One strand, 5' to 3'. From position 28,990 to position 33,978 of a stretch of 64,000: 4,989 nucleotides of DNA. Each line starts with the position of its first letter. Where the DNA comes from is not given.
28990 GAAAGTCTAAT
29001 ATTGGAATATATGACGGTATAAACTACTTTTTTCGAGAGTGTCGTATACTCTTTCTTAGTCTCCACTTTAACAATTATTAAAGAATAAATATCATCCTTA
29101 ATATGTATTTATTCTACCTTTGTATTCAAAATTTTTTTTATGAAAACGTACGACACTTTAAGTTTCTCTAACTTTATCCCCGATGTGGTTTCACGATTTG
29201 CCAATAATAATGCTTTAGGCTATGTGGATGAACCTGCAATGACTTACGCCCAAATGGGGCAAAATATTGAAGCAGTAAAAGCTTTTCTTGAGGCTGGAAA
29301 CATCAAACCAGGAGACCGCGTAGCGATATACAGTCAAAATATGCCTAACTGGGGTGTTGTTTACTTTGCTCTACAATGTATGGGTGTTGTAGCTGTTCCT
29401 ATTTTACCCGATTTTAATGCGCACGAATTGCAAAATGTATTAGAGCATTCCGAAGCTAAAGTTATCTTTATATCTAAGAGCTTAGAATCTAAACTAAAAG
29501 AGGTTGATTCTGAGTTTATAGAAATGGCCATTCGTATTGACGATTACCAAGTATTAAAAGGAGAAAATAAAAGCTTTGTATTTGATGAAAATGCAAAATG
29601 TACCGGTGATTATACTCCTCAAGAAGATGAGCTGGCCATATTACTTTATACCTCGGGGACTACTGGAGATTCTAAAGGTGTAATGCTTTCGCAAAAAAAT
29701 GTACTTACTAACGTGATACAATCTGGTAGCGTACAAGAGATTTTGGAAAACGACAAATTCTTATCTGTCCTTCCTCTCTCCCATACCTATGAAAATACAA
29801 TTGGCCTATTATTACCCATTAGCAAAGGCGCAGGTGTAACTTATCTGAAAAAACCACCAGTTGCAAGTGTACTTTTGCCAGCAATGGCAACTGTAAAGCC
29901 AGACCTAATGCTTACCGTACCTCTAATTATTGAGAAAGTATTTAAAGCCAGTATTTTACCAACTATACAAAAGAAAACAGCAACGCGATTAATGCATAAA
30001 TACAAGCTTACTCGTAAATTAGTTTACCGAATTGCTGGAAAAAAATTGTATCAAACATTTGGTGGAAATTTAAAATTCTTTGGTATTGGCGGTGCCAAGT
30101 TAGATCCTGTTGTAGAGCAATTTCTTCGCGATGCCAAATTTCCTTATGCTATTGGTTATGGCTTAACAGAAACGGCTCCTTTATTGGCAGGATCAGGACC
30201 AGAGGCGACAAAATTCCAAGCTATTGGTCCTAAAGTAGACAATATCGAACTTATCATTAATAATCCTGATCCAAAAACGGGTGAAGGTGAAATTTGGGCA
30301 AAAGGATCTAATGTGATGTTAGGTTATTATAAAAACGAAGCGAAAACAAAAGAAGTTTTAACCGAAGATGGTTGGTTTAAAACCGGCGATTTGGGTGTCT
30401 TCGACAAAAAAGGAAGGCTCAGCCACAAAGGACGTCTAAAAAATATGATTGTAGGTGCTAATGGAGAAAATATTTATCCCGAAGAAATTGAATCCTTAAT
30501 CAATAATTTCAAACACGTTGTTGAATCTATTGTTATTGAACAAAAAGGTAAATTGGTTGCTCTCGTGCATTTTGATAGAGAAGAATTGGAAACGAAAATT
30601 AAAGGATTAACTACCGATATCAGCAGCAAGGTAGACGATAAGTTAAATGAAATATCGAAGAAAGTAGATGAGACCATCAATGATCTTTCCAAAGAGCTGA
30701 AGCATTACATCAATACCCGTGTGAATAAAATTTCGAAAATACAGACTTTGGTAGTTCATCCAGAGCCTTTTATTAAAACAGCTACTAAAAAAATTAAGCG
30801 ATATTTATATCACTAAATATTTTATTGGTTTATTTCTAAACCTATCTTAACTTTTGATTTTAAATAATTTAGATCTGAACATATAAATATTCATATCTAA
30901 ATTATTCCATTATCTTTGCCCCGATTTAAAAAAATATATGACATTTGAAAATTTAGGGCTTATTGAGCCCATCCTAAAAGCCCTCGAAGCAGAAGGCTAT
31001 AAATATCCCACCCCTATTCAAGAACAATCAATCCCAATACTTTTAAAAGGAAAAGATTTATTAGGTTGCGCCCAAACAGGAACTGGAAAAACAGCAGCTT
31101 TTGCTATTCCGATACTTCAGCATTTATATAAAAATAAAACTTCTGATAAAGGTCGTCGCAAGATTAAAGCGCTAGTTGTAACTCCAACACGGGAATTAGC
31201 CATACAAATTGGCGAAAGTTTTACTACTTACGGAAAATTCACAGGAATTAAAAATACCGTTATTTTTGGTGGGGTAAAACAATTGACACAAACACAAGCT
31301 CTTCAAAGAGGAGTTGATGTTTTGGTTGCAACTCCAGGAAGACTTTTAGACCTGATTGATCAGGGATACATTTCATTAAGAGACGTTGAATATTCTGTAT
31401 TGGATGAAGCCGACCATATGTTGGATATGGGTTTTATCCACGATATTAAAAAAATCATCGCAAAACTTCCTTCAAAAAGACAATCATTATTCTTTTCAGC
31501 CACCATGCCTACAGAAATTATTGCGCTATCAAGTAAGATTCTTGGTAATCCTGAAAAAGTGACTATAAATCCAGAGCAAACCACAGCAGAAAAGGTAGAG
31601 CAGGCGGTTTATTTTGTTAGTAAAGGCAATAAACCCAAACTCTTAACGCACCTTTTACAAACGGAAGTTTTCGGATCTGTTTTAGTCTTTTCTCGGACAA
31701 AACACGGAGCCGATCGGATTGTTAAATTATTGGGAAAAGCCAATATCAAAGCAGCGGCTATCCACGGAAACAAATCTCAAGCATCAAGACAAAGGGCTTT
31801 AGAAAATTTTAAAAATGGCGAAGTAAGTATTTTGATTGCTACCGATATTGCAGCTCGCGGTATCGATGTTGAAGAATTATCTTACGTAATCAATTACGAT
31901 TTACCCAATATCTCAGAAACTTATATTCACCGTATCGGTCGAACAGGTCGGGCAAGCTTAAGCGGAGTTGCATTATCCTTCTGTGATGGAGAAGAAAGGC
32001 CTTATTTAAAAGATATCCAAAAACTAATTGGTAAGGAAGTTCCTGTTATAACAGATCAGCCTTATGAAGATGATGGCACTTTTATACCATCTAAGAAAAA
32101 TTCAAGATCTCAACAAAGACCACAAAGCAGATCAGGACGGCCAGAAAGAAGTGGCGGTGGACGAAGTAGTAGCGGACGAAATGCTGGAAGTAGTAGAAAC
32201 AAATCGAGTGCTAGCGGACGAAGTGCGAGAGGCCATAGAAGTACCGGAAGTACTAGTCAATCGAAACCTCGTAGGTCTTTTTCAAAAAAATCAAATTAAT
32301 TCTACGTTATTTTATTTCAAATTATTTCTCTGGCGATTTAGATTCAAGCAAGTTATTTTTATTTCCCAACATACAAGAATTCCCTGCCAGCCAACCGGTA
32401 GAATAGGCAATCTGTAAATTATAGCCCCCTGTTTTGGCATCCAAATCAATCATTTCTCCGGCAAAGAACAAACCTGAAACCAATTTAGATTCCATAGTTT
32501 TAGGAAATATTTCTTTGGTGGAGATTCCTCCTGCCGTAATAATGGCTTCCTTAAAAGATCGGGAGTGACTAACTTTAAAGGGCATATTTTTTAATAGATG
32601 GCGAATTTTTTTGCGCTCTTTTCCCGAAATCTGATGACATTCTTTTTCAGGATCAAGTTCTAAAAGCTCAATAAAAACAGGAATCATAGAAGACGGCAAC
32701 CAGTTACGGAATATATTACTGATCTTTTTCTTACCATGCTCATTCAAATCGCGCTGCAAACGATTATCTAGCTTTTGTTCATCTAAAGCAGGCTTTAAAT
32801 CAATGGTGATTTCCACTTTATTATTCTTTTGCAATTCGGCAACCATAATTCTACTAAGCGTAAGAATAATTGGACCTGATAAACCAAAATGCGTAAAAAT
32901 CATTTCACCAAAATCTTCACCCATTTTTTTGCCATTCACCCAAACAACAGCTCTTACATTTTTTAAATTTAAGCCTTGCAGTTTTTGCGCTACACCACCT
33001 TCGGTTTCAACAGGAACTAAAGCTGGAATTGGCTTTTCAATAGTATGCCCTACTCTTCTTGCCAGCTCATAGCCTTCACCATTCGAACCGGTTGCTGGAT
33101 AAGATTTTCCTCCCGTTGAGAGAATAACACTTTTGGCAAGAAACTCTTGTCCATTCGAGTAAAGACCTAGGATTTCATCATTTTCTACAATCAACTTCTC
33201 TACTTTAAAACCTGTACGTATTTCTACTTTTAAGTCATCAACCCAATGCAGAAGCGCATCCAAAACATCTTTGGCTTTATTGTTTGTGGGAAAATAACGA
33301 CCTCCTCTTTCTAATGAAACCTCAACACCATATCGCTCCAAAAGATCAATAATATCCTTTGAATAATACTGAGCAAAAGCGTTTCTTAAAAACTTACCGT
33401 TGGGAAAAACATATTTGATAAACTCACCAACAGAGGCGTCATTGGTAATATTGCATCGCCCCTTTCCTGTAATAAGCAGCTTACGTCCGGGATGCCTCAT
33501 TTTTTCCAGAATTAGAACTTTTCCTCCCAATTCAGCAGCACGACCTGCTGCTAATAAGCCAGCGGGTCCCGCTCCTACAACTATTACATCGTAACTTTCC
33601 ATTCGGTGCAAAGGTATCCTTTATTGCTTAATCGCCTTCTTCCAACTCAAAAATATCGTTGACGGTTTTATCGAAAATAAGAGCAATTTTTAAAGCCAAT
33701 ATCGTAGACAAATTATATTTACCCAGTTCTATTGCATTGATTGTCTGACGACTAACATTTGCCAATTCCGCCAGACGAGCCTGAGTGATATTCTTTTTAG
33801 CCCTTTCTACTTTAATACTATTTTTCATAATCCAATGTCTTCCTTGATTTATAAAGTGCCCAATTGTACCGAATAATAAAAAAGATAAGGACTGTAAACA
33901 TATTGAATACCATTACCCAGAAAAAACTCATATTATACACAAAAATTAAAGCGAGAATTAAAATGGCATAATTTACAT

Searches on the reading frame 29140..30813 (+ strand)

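Call 78: search_protein_families(library=pfam, proteins=[window:29140-30813:+], max_evalue=0.0001)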
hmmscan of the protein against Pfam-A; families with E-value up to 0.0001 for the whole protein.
window:29140-30813:+ (558 aa): 1 family
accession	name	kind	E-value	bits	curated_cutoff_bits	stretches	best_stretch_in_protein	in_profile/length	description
PF00501.34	AMP-binding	-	6.6e-69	233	29.9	1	19-397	7-384/384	AMP-binding enzyme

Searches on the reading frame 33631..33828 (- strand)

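Call 78: search_protein_families(library=pfam, proteins=[window:33631-33828:-], max_evalue=0.0001)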
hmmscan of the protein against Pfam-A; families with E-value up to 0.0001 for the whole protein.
window:33631-33828:- (66 aa): 3 families
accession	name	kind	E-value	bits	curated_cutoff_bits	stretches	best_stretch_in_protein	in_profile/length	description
PF01381.28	HTH_3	-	1.8e-12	47.5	23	1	5-57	1-53/55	Helix-turn-helix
PF13443.12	HTH_26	-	8.7e-07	29.5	22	1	5-63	2-61/63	Cro/C1-type HTH DNA-binding domain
PF12844.13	HTH_19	-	1.4e-06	28.6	30.2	1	9-60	8-59/64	Helix-turn-helix domain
